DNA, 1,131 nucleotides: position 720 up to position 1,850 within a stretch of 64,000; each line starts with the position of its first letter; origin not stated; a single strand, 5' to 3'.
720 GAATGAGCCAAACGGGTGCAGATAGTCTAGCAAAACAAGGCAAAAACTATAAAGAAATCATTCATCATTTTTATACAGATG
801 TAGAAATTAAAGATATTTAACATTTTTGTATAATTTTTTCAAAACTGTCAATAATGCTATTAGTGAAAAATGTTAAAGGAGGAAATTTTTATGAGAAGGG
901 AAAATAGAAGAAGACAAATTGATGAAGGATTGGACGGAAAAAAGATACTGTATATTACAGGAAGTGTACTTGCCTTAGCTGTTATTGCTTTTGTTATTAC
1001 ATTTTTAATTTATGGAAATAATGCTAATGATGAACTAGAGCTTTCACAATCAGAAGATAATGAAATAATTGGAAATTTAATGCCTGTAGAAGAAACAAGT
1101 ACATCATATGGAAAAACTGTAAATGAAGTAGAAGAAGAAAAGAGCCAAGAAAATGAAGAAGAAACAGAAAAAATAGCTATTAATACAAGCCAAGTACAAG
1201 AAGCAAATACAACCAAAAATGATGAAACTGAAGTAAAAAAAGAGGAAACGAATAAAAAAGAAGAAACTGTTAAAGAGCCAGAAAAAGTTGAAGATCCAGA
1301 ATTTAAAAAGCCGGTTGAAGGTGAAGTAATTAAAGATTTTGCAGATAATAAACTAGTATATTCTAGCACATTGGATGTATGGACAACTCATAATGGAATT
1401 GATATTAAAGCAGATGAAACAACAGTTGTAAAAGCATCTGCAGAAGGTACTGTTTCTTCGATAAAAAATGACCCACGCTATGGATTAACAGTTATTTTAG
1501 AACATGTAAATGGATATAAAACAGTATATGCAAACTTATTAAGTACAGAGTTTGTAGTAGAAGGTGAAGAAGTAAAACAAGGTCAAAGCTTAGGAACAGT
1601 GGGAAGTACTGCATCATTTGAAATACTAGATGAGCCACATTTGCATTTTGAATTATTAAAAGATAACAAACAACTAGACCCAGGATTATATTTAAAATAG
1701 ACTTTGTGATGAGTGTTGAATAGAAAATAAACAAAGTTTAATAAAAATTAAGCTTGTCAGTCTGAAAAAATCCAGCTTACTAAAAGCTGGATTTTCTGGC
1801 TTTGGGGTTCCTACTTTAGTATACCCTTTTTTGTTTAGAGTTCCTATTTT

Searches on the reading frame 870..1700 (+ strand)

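Call 76: search_protein_families(library=pfam, proteins=[window:870-1700:+], max_evalue=0.00001)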
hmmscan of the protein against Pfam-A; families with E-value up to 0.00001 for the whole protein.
window:870-1700:+ (276 aa): 1 family
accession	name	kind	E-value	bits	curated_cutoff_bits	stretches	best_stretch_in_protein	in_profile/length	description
PF01551.29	Peptidase_M23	-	1.7e-26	92.7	28.7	1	173-271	2-96/96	Peptidase family M23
